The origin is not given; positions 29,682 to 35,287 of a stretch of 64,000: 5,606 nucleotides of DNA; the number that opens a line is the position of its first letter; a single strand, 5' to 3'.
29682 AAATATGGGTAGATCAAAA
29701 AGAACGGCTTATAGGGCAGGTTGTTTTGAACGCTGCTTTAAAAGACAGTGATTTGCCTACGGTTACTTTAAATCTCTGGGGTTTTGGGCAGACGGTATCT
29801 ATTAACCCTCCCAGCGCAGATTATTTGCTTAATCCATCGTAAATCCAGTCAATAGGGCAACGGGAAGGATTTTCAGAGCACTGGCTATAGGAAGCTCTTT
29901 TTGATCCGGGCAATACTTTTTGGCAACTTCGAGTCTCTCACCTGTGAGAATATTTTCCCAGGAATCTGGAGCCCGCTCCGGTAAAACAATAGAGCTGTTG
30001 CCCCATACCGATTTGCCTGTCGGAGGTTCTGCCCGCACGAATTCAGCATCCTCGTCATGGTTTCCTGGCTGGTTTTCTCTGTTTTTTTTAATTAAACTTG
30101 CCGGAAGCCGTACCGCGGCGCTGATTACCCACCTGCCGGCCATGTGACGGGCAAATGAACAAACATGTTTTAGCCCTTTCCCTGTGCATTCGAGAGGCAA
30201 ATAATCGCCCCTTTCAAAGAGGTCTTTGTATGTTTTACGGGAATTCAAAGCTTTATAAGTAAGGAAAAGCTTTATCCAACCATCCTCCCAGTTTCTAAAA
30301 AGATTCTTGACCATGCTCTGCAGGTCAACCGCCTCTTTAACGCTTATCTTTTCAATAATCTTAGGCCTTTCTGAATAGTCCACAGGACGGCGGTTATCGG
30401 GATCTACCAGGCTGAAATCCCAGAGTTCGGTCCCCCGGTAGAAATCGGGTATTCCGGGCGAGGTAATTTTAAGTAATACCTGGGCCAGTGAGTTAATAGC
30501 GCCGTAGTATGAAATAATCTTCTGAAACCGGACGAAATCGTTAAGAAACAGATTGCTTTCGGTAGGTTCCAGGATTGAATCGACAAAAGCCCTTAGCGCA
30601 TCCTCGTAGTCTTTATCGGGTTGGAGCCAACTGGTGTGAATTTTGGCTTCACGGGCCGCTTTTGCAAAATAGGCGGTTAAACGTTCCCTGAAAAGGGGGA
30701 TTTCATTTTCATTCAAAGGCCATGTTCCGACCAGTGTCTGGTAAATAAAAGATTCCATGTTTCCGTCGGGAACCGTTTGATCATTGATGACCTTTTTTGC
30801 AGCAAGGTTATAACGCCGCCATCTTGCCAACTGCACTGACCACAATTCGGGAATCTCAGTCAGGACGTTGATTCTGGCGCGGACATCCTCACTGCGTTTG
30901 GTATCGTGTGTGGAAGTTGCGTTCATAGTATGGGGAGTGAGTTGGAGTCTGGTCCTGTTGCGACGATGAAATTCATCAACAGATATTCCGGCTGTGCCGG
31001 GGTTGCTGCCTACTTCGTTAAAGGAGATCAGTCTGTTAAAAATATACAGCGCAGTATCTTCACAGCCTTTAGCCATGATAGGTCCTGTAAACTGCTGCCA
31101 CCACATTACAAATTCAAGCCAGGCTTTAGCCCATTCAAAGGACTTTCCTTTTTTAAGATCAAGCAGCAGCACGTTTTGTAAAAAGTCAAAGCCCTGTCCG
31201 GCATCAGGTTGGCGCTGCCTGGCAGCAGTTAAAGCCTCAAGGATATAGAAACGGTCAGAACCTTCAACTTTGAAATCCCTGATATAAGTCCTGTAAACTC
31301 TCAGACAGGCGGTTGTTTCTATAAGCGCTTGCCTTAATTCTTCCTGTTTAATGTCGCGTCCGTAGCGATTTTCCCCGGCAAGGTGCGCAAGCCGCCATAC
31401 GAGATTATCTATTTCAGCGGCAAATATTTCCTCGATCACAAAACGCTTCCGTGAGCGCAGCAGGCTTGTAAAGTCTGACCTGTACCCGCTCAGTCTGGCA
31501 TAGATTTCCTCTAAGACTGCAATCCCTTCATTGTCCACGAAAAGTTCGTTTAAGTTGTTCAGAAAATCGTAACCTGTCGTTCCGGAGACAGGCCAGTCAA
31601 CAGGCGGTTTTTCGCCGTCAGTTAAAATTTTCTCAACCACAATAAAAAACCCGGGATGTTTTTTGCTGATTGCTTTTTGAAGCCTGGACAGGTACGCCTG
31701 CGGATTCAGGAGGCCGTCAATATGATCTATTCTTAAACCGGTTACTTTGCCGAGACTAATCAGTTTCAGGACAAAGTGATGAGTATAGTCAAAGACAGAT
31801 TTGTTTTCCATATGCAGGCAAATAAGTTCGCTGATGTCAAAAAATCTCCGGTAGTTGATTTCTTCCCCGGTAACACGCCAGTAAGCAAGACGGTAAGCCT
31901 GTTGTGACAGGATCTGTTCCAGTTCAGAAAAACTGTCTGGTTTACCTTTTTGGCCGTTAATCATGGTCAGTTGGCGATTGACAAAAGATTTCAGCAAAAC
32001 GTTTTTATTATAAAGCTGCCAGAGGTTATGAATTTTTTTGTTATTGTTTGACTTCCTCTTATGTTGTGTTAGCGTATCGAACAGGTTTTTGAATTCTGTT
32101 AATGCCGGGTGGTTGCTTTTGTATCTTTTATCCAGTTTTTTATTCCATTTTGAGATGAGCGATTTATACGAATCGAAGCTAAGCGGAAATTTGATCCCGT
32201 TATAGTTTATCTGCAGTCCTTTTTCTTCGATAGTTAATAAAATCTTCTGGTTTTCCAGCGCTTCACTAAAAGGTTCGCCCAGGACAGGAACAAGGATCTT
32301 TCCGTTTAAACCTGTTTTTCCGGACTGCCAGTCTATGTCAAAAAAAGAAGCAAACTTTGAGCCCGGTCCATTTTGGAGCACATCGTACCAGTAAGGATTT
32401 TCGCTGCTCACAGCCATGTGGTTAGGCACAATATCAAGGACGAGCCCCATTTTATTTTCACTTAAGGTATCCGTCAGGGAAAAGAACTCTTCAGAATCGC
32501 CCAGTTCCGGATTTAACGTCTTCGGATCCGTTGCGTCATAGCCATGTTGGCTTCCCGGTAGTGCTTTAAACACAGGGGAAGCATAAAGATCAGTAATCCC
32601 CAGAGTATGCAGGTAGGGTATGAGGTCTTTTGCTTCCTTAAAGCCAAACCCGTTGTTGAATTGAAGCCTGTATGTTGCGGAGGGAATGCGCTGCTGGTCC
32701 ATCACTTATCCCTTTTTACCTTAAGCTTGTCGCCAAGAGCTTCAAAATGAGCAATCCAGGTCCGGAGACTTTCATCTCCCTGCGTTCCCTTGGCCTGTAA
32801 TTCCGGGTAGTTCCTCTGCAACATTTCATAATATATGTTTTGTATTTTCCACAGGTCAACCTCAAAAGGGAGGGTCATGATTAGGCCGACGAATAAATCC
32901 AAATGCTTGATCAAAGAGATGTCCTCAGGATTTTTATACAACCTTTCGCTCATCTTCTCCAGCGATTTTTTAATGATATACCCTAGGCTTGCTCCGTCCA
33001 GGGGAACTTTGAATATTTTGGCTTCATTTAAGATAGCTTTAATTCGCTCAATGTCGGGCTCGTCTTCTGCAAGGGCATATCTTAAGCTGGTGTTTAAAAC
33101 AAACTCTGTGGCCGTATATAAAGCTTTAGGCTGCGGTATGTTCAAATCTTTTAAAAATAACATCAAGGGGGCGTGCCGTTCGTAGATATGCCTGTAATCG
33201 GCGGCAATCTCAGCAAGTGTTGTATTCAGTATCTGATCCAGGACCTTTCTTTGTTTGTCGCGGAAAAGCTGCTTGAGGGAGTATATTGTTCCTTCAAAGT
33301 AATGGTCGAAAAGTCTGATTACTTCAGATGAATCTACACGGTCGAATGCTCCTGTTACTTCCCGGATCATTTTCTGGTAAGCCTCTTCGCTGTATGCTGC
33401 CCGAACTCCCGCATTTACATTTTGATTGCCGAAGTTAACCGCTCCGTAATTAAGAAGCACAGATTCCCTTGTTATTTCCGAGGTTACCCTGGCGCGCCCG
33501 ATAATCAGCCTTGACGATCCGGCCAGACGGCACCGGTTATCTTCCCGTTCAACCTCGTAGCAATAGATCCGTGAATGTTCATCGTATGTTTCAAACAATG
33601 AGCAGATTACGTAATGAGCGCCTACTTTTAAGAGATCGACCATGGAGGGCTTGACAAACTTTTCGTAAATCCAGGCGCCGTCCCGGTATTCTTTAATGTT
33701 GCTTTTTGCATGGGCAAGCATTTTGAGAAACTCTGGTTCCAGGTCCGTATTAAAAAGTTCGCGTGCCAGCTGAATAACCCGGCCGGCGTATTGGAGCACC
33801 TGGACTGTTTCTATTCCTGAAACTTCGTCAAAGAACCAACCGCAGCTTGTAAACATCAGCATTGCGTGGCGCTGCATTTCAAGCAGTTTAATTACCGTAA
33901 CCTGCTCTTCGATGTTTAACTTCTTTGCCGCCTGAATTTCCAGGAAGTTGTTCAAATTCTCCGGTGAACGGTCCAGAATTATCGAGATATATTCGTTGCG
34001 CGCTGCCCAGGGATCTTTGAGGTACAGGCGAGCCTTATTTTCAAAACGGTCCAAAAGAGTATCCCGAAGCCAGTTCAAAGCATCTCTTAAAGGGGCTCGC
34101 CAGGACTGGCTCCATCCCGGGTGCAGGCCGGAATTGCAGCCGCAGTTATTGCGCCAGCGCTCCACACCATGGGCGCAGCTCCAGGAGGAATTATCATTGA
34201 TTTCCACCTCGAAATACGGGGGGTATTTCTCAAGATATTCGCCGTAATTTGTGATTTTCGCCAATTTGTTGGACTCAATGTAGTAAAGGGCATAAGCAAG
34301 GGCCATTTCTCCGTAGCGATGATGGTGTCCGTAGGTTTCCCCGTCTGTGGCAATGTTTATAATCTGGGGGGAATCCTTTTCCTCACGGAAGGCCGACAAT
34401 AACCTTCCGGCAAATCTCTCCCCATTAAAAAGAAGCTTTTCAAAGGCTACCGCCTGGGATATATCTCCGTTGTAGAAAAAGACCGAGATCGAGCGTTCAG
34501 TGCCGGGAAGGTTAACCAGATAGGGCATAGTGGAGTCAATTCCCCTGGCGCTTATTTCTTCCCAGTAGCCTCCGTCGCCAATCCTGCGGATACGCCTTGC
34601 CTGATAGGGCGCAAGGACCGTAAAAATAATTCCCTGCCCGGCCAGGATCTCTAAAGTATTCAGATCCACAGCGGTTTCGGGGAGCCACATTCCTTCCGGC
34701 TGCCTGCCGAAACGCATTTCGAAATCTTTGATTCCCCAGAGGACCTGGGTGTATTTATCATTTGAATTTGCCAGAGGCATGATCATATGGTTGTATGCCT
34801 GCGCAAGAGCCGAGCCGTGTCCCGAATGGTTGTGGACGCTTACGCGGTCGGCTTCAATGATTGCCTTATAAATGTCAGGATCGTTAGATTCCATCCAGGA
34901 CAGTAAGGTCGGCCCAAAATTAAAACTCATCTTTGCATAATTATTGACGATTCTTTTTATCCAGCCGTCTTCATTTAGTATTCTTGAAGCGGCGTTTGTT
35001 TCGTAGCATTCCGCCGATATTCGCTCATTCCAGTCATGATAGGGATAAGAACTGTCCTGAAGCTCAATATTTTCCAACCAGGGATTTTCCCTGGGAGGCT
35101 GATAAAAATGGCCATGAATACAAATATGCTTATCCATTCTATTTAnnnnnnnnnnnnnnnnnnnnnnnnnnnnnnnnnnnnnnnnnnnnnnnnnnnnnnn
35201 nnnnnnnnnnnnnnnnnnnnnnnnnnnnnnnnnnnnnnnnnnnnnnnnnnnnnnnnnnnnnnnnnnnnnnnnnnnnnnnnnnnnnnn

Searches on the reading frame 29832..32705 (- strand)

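Call 6: search_protein_families(library=pfam, proteins=[window:29832-32705:-])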
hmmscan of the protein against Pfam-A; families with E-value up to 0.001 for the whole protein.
window:29832-32705:- (958 aa): 1 family
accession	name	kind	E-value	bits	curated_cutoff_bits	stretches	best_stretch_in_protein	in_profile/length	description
PF00128.31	Alpha-amylase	-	1.8e-19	70.8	22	1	29-136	25-124/446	Alpha amylase, catalytic domain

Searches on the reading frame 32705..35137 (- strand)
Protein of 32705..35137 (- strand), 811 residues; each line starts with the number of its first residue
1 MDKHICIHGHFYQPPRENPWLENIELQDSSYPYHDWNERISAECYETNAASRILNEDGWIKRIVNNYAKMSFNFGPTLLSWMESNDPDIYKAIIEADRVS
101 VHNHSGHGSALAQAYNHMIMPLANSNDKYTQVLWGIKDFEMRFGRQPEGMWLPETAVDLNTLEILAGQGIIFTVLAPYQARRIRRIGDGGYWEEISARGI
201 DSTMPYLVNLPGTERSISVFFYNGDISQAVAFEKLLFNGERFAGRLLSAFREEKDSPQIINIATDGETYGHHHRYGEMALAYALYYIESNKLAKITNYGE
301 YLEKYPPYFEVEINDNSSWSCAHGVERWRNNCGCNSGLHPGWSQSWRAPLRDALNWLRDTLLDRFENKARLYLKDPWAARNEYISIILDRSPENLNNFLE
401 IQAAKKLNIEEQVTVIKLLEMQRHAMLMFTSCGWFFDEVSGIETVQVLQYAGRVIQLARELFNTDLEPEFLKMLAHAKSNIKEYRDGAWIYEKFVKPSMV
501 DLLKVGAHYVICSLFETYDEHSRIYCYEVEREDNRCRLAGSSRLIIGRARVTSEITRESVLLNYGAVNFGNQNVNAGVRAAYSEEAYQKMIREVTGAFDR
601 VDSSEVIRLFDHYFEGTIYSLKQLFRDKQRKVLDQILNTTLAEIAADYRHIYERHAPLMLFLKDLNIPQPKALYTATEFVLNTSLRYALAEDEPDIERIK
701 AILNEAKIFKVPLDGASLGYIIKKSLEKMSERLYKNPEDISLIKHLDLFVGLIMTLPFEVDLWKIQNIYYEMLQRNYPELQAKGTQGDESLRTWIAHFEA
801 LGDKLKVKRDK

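Call 6: search_protein_families(library=pfam, proteins=[window:32705-35137:-])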
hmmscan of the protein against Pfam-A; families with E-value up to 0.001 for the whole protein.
window:32705-35137:- (811 aa): 2 families
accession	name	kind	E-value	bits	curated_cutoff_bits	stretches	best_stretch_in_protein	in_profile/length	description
PF12055.13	DUF3536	-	2.6e-116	388.4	25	1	342-625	1-284/284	Domain of unknown function (DUF3536)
PF03065.20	Glyco_hydro_57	-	9.6e-22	78.1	21.2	1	66-308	70-285/291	Glycosyl hydrolase family 57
